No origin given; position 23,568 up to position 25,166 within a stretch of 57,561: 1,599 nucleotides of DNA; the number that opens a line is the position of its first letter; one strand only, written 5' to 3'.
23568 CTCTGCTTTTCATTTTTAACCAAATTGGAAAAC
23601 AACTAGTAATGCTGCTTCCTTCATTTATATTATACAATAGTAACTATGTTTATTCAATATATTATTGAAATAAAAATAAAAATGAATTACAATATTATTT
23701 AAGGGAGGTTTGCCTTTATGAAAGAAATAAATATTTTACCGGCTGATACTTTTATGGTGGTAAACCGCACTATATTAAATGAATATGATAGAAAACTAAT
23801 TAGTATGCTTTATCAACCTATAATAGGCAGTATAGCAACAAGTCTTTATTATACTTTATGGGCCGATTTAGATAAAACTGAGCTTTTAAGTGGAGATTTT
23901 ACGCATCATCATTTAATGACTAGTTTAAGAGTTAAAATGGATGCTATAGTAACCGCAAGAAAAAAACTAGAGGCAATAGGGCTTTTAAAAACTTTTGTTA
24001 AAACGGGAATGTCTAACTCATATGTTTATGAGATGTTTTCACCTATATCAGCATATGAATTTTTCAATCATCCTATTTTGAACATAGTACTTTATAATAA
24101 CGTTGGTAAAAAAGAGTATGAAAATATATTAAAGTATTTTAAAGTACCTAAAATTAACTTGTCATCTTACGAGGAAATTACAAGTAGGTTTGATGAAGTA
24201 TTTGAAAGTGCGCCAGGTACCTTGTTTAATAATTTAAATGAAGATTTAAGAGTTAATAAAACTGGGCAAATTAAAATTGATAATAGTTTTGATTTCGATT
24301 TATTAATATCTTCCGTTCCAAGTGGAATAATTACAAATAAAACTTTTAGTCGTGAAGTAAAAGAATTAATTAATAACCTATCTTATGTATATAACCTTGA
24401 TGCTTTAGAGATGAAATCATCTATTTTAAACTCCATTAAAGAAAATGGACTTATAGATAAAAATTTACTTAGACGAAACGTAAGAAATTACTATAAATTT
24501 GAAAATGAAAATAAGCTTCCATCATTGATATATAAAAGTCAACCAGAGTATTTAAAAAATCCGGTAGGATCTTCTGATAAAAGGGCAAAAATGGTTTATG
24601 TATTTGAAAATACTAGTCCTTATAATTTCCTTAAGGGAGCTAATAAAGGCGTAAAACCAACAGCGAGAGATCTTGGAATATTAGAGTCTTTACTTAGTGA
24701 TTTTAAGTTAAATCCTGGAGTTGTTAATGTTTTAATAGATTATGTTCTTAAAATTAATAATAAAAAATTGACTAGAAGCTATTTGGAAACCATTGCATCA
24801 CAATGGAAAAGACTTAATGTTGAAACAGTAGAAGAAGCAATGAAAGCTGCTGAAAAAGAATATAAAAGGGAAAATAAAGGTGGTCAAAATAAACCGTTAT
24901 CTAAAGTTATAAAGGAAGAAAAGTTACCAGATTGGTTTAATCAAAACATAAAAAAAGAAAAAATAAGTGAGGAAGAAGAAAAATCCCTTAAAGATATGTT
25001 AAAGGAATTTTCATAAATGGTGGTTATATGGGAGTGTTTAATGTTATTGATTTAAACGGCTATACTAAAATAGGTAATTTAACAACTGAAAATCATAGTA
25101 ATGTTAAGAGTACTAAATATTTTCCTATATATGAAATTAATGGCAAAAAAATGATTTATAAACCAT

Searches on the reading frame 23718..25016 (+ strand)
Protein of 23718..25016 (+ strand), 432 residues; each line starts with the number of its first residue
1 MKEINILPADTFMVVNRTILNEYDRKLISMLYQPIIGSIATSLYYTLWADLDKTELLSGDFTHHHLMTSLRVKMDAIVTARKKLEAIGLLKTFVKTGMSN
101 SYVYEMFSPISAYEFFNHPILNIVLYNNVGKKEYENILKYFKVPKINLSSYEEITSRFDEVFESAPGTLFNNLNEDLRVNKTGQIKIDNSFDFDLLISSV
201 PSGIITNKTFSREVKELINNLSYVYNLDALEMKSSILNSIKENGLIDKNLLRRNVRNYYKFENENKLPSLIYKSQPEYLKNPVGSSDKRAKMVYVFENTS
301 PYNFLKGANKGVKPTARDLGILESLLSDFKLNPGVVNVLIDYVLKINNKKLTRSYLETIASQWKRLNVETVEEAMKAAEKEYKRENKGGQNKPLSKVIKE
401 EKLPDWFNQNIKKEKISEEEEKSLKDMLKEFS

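Call 14: find_encoding_contigs(protein=window:23718-25016:+, flank=3000, max_places=10)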
Protein window:23718-25016:+ (432 aa): no gene with exactly this product is on record in the collection.

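Call 18: find_homologous_proteins(query=window:23718-25016:+, max_evalue=1e-20)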
Query window:23718-25016:+ (432 aa): 6729 proteins with E <= 1e-20 among 8000 candidates; the best 120 are listed.
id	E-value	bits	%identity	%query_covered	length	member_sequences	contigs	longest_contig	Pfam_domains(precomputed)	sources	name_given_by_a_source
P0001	3.7e-265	897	95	100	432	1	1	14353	PF25888.1,PF07261.17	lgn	-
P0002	1.6e-258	875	91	100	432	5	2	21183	PF25888.1,PF07261.17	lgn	-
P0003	5.0e-253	857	91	100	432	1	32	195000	PF25888.1,PF07261.17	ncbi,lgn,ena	-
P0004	1.3e-252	856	91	100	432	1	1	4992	PF25888.1,PF07261.17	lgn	-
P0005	1.9e-252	855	91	100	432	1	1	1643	PF25888.1,PF07261.17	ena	-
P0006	2.5e-252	855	91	100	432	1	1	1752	PF25888.1,PF07261.17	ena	-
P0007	3.3e-252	855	91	100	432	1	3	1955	PF25888.1,PF07261.17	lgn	-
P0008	3.4e-252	855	91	100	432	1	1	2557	PF25888.1,PF07261.17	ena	-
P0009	1.1e-251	853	91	100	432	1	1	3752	PF25888.1,PF07261.17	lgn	-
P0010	9.5e-250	846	89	100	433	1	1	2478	PF25888.1,PF07261.17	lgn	-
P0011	3.9e-248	841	89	100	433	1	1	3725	PF25888.1,PF07261.17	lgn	-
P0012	1.3e-246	836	88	100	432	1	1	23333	PF25888.1,PF07261.17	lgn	-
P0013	3.6e-246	835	88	100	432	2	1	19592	PF25888.1,PF07261.17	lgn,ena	-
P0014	8.5e-246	833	87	100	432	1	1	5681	PF25888.1,PF07261.17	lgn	-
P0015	1.2e-245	833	88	100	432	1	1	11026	PF25888.1,PF07261.17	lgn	-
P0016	1.8e-245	832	87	100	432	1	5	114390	PF25888.1,PF07261.17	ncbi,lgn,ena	-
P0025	1.9e-244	829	86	100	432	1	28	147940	PF25888.1,PF07261.17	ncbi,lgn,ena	-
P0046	2.5e-236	802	85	100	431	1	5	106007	PF25888.1,PF07261.17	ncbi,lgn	-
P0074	8.1e-231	784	82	100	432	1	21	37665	PF25888.1,PF07261.17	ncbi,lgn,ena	ncbi:MAG: replication initiation and membrane attachment family protein [Candidatus Aphodocola sp.]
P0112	1.4e-226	770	81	100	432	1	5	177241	PF25888.1,PF07261.17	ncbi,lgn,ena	-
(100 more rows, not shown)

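Call 20: find_encoding_contigs(protein=P0001, flank=4000, max_places=2)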
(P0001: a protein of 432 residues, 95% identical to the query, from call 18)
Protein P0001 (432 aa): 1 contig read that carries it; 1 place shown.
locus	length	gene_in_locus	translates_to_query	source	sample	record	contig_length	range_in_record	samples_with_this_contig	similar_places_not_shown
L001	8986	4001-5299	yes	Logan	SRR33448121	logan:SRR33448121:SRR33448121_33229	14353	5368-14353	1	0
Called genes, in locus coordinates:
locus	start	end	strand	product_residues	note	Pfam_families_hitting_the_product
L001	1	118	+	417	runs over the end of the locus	PF05193:Peptidase_M16_C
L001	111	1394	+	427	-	PF00675:Peptidase_M16, PF05193:Peptidase_M16_C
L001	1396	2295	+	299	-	PF00005:ABC_tran, PF13304:AAA_21, PF13732:DrrA1-3_C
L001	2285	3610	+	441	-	PF12698:ABC2_membrane_3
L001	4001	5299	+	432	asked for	PF25888:WHD_DnaB, PF07261:DnaB_2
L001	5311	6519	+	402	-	-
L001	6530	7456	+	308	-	PF03969:AFG1_ATPase, PF00308:Bac_DnaA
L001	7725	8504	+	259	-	PF01909:NTP_transf_2, PF18765:Polbeta (weak)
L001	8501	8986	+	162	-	?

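Call 21: find_encoding_contigs(protein=P0003, flank=4000, max_places=3)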
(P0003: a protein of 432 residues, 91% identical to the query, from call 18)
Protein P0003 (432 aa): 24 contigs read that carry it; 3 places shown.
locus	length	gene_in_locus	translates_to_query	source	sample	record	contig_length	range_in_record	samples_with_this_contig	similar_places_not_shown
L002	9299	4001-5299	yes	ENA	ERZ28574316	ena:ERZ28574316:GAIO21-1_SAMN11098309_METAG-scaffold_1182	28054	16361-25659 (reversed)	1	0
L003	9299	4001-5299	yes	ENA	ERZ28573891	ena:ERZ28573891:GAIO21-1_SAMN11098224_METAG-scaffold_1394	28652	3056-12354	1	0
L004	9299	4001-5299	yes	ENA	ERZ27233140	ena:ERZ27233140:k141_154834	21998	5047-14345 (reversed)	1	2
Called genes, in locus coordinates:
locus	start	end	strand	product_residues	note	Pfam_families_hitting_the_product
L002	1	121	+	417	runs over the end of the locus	PF05193:Peptidase_M16_C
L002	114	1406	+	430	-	PF00675:Peptidase_M16, PF05193:Peptidase_M16_C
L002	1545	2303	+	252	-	PF00005:ABC_tran, PF13304:AAA_21, PF13732:DrrA1-3_C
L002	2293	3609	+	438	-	PF12698:ABC2_membrane_3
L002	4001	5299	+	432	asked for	PF25888:WHD_DnaB, PF07261:DnaB_2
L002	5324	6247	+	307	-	PF03969:AFG1_ATPase (weak), PF00308:Bac_DnaA (weak), PF00004:AAA (faint)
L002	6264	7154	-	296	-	PF20990:DUF2207_C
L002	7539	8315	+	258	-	PF01909:NTP_transf_2 (faint)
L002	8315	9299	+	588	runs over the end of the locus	PF07973:tRNA_SAD, PF00587:tRNA-synt_2b, PF03129:HGTP_anticodon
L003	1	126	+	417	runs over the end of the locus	PF05193:Peptidase_M16_C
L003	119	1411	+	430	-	PF00675:Peptidase_M16, PF05193:Peptidase_M16_C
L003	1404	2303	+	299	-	PF00005:ABC_tran, PF13304:AAA_21, PF13732:DrrA1-3_C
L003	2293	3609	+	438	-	PF12698:ABC2_membrane_3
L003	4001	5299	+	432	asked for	PF25888:WHD_DnaB, PF07261:DnaB_2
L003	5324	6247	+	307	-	PF03969:AFG1_ATPase (weak), PF00308:Bac_DnaA (weak), PF00004:AAA (faint)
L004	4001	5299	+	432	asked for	PF25888:WHD_DnaB, PF07261:DnaB_2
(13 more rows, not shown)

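Call 22: find_encoding_contigs(protein=P0016, flank=4000, max_places=2)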
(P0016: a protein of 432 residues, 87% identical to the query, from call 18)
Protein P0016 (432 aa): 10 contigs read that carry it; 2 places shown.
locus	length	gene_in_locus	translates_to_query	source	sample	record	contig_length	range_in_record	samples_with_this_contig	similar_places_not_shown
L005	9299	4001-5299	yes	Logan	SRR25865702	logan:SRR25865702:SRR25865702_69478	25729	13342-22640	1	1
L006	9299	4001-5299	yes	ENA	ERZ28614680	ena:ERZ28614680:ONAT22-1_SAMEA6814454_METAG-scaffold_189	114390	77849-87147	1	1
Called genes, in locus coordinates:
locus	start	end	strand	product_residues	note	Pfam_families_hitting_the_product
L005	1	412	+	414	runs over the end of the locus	PF05193:Peptidase_M16_C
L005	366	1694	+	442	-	PF00675:Peptidase_M16, PF05193:Peptidase_M16_C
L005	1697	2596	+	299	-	PF00005:ABC_tran, PF13304:AAA_21, PF13732:DrrA1-3_C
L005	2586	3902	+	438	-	PF12698:ABC2_membrane_3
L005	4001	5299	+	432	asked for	PF25888:WHD_DnaB, PF07261:DnaB_2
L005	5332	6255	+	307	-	PF03969:AFG1_ATPase (weak), PF01695:IstB_IS21 (weak), PF00308:Bac_DnaA (weak)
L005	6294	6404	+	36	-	-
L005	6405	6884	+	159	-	-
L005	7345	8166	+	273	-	PF01909:NTP_transf_2 (weak), PF18765:Polbeta (weak)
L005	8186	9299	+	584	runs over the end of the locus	PF07973:tRNA_SAD, PF00587:tRNA-synt_2b, PF03129:HGTP_anticodon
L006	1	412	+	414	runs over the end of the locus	PF05193:Peptidase_M16_C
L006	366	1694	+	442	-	PF00675:Peptidase_M16, PF05193:Peptidase_M16_C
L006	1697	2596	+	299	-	PF00005:ABC_tran, PF13304:AAA_21, PF13732:DrrA1-3_C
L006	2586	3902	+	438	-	PF12698:ABC2_membrane_3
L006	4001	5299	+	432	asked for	PF25888:WHD_DnaB, PF07261:DnaB_2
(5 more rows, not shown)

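Call 23: find_encoding_contigs(protein=P0025, flank=4000, max_places=2)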
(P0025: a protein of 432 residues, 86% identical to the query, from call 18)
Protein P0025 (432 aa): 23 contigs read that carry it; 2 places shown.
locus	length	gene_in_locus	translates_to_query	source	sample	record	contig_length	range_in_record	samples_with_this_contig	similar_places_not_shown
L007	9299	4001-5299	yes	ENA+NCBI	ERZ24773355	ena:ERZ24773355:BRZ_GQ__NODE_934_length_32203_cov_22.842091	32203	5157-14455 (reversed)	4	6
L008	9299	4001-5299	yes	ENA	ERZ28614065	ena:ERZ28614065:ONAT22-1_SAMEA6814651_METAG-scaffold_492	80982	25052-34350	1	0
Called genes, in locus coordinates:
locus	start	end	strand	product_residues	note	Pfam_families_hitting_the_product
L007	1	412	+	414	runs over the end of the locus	PF05193:Peptidase_M16_C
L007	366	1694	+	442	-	PF00675:Peptidase_M16, PF05193:Peptidase_M16_C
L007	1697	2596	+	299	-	PF00005:ABC_tran, PF13304:AAA_21, PF13732:DrrA1-3_C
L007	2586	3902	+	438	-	PF12698:ABC2_membrane_3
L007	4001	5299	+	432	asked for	PF25888:WHD_DnaB, PF07261:DnaB_2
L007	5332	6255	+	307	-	PF03969:AFG1_ATPase (weak), PF01695:IstB_IS21 (weak), PF00308:Bac_DnaA (weak)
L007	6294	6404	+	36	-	-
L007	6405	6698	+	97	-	-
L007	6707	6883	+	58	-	-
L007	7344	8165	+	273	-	PF01909:NTP_transf_2 (weak), PF18765:Polbeta (weak)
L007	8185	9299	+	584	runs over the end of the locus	PF07973:tRNA_SAD, PF00587:tRNA-synt_2b, PF03129:HGTP_anticodon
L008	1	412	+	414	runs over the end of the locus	PF05193:Peptidase_M16_C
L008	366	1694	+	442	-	PF00675:Peptidase_M16, PF05193:Peptidase_M16_C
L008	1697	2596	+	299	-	PF00005:ABC_tran, PF13304:AAA_21, PF13732:DrrA1-3_C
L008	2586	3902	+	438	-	PF12698:ABC2_membrane_3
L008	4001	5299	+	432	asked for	PF25888:WHD_DnaB, PF07261:DnaB_2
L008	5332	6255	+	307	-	PF03969:AFG1_ATPase (weak), PF01695:IstB_IS21 (weak), PF00308:Bac_DnaA (weak)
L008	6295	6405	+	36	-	-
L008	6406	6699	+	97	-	-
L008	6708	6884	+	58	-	-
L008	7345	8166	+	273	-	PF01909:NTP_transf_2 (weak), PF18765:Polbeta (weak)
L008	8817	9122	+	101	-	PF03129:HGTP_anticodon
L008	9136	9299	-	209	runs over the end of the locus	PF00027:cNMP_binding, PF13545:HTH_Crp_2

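Call 24: find_encoding_contigs(protein=P0046, flank=4000, max_places=2)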
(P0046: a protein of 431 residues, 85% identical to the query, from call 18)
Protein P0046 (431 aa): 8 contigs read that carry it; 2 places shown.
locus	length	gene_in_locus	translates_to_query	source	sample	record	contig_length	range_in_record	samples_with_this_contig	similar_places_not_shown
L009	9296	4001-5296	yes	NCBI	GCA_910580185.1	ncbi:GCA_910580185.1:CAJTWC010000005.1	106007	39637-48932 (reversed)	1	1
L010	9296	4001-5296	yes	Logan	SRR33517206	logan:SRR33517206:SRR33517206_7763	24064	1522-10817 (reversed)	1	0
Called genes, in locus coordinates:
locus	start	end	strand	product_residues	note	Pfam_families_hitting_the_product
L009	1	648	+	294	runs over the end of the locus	PF04015:DUF362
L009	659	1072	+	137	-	PF05014:Nuc_deoxyrib_tr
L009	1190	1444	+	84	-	PF06949:DUF1292 (weak)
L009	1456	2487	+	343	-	-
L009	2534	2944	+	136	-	-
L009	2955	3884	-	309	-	PF04055:Radical_SAM, PF16199:Radical_SAM_C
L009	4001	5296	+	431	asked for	PF25888:WHD_DnaB, PF07261:DnaB_2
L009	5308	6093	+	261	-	PF07719:TPR_2 (faint)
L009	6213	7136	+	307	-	PF03969:AFG1_ATPase (weak), PF00308:Bac_DnaA (weak)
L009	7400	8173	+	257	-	PF01909:NTP_transf_2 (weak), PF18765:Polbeta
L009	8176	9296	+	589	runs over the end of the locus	PF07973:tRNA_SAD, PF00587:tRNA-synt_2b, PF03129:HGTP_anticodon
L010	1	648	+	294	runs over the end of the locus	PF04015:DUF362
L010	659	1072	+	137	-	PF05014:Nuc_deoxyrib_tr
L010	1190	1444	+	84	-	PF06949:DUF1292 (weak)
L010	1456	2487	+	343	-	-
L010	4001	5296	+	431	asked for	PF25888:WHD_DnaB, PF07261:DnaB_2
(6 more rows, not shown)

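Call 25: find_encoding_contigs(protein=P0074, flank=4000, max_places=2)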
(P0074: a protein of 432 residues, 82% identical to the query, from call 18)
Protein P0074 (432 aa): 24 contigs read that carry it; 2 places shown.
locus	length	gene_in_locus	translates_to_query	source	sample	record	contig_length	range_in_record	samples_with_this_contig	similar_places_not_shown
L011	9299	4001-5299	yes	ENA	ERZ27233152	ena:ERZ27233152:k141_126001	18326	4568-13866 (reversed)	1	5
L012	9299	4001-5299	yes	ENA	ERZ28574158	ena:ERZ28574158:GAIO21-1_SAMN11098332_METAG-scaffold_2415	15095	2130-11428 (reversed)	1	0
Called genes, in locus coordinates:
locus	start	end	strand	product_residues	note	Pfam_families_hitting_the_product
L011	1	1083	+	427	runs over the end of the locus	PF00675:Peptidase_M16, PF05193:Peptidase_M16_C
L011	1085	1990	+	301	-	PF00005:ABC_tran, PF13304:AAA_21, PF13732:DrrA1-3_C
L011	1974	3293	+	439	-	PF12698:ABC2_membrane_3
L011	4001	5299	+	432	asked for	PF25888:WHD_DnaB, PF07261:DnaB_2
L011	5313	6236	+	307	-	PF00308:Bac_DnaA (weak)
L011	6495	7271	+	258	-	PF01909:NTP_transf_2, PF18765:Polbeta (weak)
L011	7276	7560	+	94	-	-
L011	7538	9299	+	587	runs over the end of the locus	PF07973:tRNA_SAD, PF00587:tRNA-synt_2b, PF03129:HGTP_anticodon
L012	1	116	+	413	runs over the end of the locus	PF05193:Peptidase_M16_C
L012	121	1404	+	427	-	PF00675:Peptidase_M16, PF05193:Peptidase_M16_C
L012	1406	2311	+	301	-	PF00005:ABC_tran, PF13304:AAA_21, PF13732:DrrA1-3_C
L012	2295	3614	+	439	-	PF12698:ABC2_membrane_3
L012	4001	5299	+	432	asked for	PF25888:WHD_DnaB, PF07261:DnaB_2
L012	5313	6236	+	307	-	PF00308:Bac_DnaA (weak)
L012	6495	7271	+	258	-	PF01909:NTP_transf_2, PF18765:Polbeta (weak)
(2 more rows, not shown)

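Call 26: find_encoding_contigs(protein=P0112, flank=4000, max_places=2)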
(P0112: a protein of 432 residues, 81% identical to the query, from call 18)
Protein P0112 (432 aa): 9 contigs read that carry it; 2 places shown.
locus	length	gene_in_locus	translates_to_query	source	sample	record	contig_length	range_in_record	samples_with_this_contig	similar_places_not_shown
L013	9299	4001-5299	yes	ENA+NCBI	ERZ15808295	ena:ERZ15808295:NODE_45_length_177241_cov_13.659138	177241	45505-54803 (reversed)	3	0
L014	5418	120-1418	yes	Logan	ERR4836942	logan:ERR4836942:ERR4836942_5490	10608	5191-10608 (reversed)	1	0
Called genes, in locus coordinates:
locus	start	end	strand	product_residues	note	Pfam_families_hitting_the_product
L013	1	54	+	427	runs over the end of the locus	PF00675:Peptidase_M16, PF05193:Peptidase_M16_C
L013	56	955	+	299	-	PF00005:ABC_tran, PF13304:AAA_21, PF13732:DrrA1-3_C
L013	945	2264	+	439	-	PF12698:ABC2_membrane_3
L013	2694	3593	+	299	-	-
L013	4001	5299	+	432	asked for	PF25888:WHD_DnaB, PF07261:DnaB_2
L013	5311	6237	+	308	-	PF03969:AFG1_ATPase (weak), PF00308:Bac_DnaA (weak), PF01695:IstB_IS21 (weak)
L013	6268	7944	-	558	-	PF17425:Arylsulfotran_N, PF05935:Arylsulfotrans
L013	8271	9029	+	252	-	PF01909:NTP_transf_2 (weak), PF18765:Polbeta (weak)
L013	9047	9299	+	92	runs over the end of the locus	-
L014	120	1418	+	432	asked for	PF25888:WHD_DnaB, PF07261:DnaB_2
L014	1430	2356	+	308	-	PF03969:AFG1_ATPase (weak), PF00308:Bac_DnaA (weak), PF01695:IstB_IS21 (weak)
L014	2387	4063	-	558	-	PF17425:Arylsulfotran_N, PF05935:Arylsulfotrans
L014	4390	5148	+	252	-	PF01909:NTP_transf_2 (weak), PF18765:Polbeta (weak)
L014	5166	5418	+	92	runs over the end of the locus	-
